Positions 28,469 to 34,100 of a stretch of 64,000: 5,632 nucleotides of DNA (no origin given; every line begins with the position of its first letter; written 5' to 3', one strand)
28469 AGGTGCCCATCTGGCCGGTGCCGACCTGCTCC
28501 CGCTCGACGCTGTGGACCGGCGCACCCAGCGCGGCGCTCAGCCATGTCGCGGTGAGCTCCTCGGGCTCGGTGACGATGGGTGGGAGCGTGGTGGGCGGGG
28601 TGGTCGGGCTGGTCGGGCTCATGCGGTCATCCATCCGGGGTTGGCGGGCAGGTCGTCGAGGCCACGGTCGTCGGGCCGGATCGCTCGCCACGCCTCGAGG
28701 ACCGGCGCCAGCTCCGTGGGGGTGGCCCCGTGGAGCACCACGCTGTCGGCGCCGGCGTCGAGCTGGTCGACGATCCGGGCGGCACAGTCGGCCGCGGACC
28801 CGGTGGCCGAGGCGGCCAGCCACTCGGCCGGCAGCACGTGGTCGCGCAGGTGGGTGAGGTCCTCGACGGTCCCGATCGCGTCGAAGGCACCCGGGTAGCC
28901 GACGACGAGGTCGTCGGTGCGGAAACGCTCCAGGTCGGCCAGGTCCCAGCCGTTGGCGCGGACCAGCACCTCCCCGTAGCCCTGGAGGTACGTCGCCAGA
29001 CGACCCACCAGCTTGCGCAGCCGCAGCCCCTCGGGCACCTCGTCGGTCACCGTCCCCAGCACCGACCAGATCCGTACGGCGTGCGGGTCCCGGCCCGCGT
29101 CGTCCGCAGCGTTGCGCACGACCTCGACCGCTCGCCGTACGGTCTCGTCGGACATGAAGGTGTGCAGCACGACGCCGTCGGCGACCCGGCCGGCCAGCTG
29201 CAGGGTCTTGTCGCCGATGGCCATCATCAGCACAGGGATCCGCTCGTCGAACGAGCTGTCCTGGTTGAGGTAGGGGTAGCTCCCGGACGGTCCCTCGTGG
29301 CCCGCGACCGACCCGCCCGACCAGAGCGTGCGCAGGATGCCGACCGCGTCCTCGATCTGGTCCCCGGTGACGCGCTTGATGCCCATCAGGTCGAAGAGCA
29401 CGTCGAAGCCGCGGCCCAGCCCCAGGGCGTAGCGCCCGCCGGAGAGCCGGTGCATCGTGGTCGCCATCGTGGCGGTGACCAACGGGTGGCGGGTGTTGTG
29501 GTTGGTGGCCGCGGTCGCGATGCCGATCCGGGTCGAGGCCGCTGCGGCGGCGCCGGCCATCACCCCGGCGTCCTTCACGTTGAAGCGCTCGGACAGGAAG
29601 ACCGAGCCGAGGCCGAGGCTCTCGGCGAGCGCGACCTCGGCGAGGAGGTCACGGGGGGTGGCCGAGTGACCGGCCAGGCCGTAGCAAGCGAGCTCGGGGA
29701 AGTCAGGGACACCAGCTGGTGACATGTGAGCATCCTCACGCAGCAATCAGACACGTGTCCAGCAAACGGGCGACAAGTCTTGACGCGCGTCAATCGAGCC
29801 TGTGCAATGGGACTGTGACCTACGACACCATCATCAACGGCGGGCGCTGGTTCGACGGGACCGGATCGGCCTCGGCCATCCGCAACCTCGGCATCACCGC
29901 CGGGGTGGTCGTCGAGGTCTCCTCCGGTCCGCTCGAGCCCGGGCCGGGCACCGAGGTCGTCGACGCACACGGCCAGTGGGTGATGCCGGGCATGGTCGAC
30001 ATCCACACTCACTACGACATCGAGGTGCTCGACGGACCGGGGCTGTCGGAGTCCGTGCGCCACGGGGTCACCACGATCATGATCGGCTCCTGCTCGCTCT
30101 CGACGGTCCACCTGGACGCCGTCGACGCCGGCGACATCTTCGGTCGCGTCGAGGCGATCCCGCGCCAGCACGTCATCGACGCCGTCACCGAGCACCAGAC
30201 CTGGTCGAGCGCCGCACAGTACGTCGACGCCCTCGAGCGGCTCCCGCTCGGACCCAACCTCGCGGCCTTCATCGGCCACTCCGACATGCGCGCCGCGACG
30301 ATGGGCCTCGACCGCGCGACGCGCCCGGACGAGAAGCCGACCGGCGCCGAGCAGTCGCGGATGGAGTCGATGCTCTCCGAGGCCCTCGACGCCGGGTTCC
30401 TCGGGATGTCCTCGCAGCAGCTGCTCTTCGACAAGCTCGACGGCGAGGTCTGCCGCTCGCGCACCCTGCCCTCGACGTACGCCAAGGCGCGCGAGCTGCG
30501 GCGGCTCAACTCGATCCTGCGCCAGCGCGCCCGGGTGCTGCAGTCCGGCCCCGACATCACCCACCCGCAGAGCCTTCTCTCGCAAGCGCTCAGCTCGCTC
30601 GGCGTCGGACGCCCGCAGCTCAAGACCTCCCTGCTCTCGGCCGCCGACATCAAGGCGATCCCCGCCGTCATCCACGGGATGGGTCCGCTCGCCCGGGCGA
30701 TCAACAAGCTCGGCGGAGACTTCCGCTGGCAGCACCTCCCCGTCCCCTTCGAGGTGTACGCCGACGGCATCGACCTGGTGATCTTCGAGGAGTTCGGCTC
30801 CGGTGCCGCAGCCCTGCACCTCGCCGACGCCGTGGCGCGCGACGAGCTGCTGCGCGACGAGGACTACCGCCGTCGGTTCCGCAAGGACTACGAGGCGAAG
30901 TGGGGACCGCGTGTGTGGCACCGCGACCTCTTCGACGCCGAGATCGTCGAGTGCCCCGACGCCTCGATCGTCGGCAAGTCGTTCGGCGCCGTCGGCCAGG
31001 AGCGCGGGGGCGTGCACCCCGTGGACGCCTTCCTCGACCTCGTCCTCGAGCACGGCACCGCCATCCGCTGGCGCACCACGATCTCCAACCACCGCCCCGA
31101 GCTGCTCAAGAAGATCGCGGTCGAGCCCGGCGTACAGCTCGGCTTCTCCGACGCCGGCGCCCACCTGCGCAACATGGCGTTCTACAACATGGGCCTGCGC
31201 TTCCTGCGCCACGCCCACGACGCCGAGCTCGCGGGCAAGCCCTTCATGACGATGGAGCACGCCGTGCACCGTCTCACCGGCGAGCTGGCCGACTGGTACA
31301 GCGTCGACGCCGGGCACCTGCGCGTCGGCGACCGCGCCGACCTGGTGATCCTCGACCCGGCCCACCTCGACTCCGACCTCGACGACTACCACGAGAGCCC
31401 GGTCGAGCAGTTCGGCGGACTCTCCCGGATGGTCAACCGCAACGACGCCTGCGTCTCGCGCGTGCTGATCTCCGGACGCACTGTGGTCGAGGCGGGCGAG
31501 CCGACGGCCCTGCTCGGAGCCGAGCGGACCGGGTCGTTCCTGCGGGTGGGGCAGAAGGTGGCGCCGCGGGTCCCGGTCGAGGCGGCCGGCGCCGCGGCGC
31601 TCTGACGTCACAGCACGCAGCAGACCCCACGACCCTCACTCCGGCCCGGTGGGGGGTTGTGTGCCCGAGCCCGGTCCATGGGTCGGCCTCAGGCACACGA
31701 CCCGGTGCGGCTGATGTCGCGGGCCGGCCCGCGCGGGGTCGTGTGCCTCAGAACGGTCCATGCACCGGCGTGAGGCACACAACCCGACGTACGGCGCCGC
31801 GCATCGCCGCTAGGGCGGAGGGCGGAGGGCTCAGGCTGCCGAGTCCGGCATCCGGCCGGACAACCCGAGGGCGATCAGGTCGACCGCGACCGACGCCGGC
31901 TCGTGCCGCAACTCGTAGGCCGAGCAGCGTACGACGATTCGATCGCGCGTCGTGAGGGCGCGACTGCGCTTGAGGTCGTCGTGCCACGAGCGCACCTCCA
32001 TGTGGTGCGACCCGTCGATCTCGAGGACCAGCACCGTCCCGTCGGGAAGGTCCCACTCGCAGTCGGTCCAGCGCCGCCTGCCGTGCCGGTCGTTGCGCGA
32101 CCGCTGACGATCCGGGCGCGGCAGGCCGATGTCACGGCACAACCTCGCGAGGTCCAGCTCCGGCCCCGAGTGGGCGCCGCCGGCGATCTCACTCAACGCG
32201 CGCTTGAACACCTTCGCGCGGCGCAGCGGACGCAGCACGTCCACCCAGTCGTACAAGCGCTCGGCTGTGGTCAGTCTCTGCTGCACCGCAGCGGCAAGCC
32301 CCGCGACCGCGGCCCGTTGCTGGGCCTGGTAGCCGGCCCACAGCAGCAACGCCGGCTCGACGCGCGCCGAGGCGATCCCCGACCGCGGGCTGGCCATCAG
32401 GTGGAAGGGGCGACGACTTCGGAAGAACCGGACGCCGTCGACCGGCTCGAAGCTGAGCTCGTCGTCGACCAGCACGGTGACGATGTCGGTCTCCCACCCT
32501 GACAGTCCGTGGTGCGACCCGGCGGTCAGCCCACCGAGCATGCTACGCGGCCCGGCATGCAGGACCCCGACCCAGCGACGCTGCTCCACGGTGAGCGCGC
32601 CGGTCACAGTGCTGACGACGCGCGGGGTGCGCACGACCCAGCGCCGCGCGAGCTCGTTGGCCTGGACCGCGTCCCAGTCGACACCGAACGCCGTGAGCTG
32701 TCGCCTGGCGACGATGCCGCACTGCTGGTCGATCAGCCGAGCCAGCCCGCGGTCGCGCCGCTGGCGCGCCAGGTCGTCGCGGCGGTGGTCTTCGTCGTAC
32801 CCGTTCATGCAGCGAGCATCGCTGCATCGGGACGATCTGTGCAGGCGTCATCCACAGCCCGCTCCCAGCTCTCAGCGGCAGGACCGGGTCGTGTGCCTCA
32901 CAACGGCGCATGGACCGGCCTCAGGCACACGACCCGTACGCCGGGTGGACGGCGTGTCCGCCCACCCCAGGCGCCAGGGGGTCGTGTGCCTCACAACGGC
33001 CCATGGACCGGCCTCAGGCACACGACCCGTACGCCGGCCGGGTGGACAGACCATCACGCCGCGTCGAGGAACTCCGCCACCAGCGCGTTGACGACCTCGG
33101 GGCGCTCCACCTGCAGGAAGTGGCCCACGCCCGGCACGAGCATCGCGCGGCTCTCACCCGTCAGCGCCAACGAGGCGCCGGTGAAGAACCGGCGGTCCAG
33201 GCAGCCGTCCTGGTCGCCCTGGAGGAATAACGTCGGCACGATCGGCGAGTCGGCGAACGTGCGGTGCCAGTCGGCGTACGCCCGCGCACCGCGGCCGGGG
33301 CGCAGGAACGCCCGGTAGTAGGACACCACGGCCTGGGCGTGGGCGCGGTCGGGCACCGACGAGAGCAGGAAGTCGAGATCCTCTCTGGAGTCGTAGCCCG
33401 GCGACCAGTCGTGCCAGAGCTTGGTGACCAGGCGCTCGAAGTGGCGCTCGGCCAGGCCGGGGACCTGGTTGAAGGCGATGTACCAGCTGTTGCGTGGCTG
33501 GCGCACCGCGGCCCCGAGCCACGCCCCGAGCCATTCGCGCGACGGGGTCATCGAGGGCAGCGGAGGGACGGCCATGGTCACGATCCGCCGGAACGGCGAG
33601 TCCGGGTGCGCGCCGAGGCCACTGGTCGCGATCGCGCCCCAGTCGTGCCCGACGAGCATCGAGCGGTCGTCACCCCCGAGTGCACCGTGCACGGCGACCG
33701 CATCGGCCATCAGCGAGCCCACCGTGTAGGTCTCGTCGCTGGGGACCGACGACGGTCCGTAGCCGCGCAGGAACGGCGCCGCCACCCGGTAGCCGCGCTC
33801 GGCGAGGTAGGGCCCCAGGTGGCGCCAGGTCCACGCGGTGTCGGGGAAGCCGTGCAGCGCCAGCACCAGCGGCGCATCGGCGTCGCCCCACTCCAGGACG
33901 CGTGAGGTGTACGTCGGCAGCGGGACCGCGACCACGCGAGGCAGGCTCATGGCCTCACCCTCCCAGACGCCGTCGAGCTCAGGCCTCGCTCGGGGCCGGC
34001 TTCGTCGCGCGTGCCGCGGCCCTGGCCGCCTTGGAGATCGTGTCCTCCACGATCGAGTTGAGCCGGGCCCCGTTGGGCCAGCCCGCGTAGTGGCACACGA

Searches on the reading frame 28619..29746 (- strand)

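Call 12: search_protein_families(library=pfam, proteins=[window:28619-29746:-])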
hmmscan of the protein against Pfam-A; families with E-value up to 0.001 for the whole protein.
window:28619-29746:- (375 aa): 1 family
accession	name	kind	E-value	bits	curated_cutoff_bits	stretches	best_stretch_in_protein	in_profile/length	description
PF00296.26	Bac_luciferase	-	3.6e-37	128.8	27.9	1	29-334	20-313/314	Luciferase-like monooxygenase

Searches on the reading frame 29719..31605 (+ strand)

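Call 12: search_protein_families(library=pfam, proteins=[window:29719-31605:+])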
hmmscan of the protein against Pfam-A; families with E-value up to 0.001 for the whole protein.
window:29719-31605:+ (628 aa): 2 families
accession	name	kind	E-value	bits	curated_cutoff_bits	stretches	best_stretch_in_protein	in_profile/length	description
PF07969.17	Amidohydro_3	-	1.4e-16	61.5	29.7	2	79-248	1-151/472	Amidohydrolase family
PF01979.26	Amidohydro_1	-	2.2e-06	27.6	25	0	491-589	260-345/345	Amidohydrolase family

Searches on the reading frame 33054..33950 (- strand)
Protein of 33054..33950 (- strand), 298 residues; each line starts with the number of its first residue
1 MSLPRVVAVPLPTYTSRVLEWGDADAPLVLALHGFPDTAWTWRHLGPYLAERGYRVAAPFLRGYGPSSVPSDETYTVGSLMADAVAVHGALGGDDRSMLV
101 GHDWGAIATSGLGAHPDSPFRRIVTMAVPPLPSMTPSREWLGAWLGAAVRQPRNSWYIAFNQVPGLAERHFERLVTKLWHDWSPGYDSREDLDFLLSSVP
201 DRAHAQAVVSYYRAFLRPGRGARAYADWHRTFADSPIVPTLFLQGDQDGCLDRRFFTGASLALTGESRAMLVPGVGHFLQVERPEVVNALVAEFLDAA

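Call 12: search_protein_families(library=pfam, proteins=[window:33054-33950:-])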
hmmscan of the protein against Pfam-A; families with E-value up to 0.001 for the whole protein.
window:33054-33950:- (298 aa): 3 families
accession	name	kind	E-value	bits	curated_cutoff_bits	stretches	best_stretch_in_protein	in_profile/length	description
PF00561.26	Abhydrolase_1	-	5.3e-23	82.4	25.8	1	27-284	1-245/245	alpha/beta hydrolase fold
PF12697.13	Abhydrolase_6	-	4.1e-16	60.8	26.3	1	29-289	1-216/217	Alpha/beta hydrolase family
PF12146.15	Hydrolase_4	-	1.4e-07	31.5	27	1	28-252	6-206/239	Serine aminopeptidase, S33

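Call 21: search_protein_families(library=ncbifam, proteins=[window:33054-33950:-], max_evalue=0.00001)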
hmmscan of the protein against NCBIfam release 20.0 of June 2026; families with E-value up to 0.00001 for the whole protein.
window:33054-33950:- (298 aa): 7 families
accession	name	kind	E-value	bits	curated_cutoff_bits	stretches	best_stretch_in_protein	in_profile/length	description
NF004514.1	PRK05855.1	equivalog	9.1e-27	93.8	455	1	18-297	14-289/578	SDR family oxidoreductase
NF002043.0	PRK00870.1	subfamily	1.8e-14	53.9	265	1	19-133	39-152/302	haloalkane dehalogenase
TIGR03056.1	bchO_mg_che_rel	equivalog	8.7e-12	44.6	172.55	1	12-109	14-109/278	alpha/beta fold hydrolase BchO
NF002938.0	PRK03592.1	equivalog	9.4e-12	44.9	241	1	25-108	29-109/298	haloalkane dehalogenase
NF011457.0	PRK14875.1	equivalog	5.1e-09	35.6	307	0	17-112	123-215/372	acetoin dehydrogenase dihydrolipoyllysine-residue acetyltransferase subunit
NF051488.1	bifunc_PcaDC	exception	9.1e-08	31.6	390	0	23-127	9-110/375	bifunctional 3-oxoadipate enol-lactonase/4-carboxymuconolactone decarboxylase PcaDC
TIGR02427.1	protocat_pcaD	equivalog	1.1e-06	28.2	255.85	0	237-295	193-250/251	3-oxoadipate enol-lactonase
